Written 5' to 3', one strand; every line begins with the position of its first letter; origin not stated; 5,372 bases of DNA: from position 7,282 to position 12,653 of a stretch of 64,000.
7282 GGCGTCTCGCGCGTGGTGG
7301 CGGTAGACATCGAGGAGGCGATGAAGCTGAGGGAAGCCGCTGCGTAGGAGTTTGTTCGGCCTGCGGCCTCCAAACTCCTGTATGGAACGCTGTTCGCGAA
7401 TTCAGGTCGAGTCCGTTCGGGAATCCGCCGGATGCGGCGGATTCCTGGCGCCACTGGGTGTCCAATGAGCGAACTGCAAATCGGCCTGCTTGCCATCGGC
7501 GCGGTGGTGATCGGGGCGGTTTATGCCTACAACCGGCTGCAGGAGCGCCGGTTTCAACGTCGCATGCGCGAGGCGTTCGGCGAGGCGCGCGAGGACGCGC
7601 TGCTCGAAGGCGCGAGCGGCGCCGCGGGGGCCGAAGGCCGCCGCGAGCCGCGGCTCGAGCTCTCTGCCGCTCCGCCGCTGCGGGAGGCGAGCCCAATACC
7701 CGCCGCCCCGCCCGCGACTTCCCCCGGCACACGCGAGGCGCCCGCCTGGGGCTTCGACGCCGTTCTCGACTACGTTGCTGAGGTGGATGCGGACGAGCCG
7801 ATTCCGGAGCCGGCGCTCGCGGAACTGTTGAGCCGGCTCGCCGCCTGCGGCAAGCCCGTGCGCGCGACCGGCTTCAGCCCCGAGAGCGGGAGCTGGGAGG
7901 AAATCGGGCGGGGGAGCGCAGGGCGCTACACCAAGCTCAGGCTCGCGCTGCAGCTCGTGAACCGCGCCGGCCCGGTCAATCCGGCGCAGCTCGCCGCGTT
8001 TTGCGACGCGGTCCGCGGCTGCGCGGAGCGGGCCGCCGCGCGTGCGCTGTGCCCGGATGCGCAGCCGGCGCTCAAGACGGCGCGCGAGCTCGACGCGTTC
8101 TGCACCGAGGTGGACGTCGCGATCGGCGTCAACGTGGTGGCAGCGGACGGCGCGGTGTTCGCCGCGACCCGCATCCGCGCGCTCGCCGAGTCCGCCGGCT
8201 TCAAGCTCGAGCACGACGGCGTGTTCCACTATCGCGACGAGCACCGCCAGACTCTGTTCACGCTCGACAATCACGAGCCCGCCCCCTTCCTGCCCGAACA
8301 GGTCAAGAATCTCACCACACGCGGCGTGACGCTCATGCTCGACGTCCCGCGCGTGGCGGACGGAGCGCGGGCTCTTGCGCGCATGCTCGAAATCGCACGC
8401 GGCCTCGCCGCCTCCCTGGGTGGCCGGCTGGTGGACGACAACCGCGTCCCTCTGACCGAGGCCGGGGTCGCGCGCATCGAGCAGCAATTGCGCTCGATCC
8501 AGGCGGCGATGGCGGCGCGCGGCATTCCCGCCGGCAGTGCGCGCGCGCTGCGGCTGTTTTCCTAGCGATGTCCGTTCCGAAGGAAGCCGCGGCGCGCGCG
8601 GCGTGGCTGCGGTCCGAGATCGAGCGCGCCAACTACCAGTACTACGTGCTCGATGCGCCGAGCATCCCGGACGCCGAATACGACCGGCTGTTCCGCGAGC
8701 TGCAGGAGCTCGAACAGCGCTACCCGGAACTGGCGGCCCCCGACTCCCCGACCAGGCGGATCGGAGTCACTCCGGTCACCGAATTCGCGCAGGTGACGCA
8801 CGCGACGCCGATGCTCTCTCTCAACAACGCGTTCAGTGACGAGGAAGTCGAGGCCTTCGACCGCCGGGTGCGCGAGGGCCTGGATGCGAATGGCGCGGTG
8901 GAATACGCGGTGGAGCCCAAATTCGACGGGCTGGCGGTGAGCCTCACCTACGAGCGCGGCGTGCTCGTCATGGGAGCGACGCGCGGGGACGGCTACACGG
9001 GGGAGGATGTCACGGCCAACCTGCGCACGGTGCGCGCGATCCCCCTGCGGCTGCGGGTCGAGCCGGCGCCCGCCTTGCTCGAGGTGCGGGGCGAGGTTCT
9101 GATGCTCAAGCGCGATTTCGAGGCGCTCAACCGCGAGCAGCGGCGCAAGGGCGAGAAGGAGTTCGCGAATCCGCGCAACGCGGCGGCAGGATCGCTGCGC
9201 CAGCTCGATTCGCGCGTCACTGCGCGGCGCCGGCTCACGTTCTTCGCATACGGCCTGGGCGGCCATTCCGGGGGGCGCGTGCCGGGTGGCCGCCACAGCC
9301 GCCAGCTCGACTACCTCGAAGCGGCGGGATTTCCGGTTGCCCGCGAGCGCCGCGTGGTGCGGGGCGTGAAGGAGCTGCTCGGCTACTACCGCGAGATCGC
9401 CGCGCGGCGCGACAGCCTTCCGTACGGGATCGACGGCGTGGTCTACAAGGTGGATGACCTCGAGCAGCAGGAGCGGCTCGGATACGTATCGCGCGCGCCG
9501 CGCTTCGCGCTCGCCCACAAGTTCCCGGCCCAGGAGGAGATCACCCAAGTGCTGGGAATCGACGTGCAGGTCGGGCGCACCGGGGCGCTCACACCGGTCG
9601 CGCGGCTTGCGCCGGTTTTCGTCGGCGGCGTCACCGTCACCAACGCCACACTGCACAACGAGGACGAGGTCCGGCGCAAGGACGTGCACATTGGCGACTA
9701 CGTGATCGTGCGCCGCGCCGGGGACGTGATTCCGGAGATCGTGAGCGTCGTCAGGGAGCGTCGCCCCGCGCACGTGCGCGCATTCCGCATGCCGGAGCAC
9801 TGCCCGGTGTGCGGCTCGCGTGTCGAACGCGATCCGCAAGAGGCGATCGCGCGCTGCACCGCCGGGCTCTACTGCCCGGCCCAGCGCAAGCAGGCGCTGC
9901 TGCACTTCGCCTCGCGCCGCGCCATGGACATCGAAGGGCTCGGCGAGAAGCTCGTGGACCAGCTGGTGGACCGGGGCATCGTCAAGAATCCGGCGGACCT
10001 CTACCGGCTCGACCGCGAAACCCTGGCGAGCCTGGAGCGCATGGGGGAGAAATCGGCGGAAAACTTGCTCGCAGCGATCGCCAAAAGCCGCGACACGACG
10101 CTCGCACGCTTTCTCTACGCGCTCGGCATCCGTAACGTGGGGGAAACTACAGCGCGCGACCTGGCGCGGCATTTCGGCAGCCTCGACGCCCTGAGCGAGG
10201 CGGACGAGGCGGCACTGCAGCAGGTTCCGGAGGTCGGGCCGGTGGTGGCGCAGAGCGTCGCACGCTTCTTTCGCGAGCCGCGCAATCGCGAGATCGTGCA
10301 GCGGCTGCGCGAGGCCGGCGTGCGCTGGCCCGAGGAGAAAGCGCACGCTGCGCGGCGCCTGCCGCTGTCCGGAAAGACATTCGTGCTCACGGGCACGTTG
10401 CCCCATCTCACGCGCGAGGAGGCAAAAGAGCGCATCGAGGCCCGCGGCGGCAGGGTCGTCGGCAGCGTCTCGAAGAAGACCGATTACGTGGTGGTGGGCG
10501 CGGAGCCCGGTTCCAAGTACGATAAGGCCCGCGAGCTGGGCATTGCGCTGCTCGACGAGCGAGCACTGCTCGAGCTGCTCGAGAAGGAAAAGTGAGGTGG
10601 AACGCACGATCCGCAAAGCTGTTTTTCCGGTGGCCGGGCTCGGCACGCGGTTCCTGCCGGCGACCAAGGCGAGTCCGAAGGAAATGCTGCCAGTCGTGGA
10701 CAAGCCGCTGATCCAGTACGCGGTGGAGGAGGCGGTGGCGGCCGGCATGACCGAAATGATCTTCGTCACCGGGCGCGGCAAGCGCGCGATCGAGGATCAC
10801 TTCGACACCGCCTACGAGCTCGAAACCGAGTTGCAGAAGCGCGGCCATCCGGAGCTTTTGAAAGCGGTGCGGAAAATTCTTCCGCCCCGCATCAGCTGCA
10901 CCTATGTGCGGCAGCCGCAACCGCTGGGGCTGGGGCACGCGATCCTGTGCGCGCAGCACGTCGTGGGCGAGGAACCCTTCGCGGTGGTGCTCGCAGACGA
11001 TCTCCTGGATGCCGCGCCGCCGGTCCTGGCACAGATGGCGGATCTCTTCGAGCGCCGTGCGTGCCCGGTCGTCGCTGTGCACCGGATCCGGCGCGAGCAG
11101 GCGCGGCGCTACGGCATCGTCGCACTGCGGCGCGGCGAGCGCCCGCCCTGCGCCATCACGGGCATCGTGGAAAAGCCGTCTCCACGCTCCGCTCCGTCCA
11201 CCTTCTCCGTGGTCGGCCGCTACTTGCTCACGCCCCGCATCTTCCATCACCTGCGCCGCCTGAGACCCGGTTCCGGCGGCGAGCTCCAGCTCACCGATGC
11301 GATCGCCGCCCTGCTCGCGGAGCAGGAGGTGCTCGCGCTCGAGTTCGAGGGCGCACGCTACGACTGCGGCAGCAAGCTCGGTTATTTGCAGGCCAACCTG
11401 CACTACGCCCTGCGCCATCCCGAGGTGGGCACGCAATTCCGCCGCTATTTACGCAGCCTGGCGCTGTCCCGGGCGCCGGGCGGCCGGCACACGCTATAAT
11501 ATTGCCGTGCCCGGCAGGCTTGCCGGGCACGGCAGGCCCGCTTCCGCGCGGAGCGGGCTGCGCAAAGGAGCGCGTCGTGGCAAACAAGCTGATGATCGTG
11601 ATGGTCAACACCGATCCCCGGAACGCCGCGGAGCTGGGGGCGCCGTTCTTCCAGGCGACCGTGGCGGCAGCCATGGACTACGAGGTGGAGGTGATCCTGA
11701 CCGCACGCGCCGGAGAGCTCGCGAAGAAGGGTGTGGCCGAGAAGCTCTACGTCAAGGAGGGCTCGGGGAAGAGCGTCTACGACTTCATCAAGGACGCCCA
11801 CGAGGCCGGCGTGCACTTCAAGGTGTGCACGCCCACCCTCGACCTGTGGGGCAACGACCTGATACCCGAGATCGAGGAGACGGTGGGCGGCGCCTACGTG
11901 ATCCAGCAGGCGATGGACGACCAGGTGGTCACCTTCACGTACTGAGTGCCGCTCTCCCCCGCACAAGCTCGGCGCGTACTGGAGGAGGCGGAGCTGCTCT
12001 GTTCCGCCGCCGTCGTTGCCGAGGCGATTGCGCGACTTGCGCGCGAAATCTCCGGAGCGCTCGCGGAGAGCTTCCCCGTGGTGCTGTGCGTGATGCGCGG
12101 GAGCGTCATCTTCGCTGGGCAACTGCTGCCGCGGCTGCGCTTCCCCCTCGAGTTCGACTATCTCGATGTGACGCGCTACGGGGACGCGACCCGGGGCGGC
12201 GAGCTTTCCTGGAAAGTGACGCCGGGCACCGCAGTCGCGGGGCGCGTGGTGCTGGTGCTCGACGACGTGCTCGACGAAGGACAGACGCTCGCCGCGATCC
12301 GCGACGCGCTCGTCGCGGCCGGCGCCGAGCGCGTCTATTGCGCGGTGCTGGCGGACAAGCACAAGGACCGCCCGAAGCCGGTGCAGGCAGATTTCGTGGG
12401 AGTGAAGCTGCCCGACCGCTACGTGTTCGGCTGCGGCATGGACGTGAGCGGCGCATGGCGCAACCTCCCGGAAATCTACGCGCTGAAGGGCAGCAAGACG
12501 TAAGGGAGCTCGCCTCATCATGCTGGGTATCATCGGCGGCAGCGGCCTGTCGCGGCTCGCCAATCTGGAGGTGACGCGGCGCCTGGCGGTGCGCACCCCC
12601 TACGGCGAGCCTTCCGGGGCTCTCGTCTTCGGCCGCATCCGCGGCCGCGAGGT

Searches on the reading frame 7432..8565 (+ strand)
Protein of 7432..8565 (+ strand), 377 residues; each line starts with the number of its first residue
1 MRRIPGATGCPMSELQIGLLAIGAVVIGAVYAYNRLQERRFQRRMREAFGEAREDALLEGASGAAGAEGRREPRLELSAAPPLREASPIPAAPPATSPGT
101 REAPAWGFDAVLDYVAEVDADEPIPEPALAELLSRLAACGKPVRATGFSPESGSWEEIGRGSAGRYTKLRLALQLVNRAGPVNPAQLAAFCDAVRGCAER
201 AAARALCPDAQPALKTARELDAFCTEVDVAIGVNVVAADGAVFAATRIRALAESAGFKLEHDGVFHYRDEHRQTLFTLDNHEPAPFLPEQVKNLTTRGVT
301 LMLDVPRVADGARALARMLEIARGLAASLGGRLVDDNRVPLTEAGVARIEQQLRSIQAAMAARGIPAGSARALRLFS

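Call 15: search_protein_families(library=ncbifam, proteins=[window:7432-8565:+], max_evalue=1e-10)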
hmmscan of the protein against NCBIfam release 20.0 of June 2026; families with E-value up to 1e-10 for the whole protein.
window:7432-8565:+ (377 aa): 1 family
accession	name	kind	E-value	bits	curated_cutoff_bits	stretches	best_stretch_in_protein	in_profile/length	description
TIGR02205.1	septum_zipA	equivalog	1.1e-15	58.4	119.65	1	220-352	147-283/284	cell division protein ZipA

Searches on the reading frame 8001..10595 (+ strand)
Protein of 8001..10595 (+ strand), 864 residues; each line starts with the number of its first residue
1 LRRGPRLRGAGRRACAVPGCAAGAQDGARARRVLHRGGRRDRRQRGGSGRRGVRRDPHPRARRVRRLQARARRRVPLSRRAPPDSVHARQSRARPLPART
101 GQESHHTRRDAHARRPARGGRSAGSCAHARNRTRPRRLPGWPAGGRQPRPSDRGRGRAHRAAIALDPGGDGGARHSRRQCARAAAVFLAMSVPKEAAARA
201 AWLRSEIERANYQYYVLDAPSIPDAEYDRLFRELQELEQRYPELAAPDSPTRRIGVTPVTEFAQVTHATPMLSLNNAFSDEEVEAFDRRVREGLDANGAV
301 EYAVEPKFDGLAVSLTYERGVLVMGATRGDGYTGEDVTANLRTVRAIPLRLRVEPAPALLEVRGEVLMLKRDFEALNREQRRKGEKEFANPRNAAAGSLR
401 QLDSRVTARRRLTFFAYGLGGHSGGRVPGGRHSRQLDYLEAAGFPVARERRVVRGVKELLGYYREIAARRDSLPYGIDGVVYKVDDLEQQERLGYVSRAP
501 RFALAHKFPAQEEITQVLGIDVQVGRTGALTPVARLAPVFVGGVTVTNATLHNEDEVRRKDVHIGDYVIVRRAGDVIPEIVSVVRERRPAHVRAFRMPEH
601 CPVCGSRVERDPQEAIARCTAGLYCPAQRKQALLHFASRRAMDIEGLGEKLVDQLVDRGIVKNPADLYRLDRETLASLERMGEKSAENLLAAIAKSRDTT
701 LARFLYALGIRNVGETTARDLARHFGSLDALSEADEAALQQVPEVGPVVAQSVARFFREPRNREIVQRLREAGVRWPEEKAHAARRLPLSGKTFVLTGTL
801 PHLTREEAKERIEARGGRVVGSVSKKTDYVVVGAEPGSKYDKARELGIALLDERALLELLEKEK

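Call 15: search_protein_families(library=ncbifam, proteins=[window:8001-10595:+], max_evalue=1e-10)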
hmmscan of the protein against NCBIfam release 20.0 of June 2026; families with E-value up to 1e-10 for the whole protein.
window:8001-10595:+ (864 aa): 5 families
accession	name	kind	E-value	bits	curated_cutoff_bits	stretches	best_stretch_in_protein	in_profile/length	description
NF005932.1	PRK07956.1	equivalog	3.4e-286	951.1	369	1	199-860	2-664/664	NAD-dependent DNA ligase LigA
TIGR00575.1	dnlj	equivalog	2.9e-259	861.9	444.45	1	203-855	1-651/652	NAD-dependent DNA ligase LigA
NF010931.0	PRK14351.1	equivalog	1.9e-219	730.8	1051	1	194-862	30-684/692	NAD-dependent DNA ligase LigA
NF010930.0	PRK14350.1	equivalog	1.2e-110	370.8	652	1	201-852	10-657/669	NAD-dependent DNA ligase LigA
NF005987.0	PRK08097.1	equivalog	1.2e-51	175.8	498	1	193-774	27-557/562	NAD-dependent DNA ligase LigB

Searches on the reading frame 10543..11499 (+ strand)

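Call 15: search_protein_families(library=ncbifam, proteins=[window:10543-11499:+], max_evalue=1e-10)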
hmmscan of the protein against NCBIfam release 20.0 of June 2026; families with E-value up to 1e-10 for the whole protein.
window:10543-11499:+ (318 aa): 11 families
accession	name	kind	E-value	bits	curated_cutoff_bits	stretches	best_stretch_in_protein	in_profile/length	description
TIGR01099.1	galU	equivalog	2.1e-108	361.8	326.8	1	23-284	1-261/261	UTP--glucose-1-phosphate uridylyltransferase GalU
NF009928.0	PRK13389.1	equivalog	4.9e-84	282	548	1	19-305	4-296/302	UTP--glucose-1-phosphate uridylyltransferase GalU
NF007516.0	PRK10122.1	equivalog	8.3e-77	258.3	534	1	25-306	5-294/297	UTP--glucose-1-phosphate uridylyltransferase GalF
TIGR01105.1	galF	equivalog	1.6e-73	247.5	659.2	1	25-306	5-294/297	GalU regulator GalF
TIGR01208.1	rmlA_long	equivalog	1.5e-35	122.7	320.25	1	25-286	1-232/353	glucose-1-phosphate thymidylyltransferase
TIGR03992.1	Arch_glmU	subfamily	2.3e-34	119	292.1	2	117-286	72-225/393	bifunctional sugar-1-phosphate nucleotidylyltransferase/acetyltransferase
NF041313.1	UDPGP_AglF_Halo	equivalog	4.3e-33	114.7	400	1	118-277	72-223/234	UTP--glucose-1-phosphate uridylyltransferase AglF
TIGR01207.1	rmlA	equivalog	1.1e-18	67.4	360.65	0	117-262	72-208/286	glucose-1-phosphate thymidylyltransferase RfbA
NF041173.1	Sug_nt_acttase_Thmprot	equivalog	7.5e-17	61.4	600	1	25-285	2-224/405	bifunctional sugar-1-phosphate nucleotidylyltransferase/acetyltransferase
NF012024.0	PRK15480.1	equivalog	9.2e-17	61.1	588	0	120-273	79-222/292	glucose-1-phosphate thymidylyltransferase RfbA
NF045761.1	NAMPUrTaseMurU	equivalog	7.7e-13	48.8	250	0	25-86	2-63/226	N-acetylmuramate alpha-1-phosphate uridylyltransferase MurU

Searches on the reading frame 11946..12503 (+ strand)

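Call 17: search_protein_families(library=pfam, proteins=[window:11946-12503:+], max_evalue=0.00001)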
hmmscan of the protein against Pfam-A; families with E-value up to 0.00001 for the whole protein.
window:11946-12503:+ (185 aa): 1 family
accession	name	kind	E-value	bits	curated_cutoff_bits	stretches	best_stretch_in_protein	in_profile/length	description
PF00156.33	Pribosyltran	-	1.1e-24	87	26.3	1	25-165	12-155/158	Phosphoribosyl transferase domain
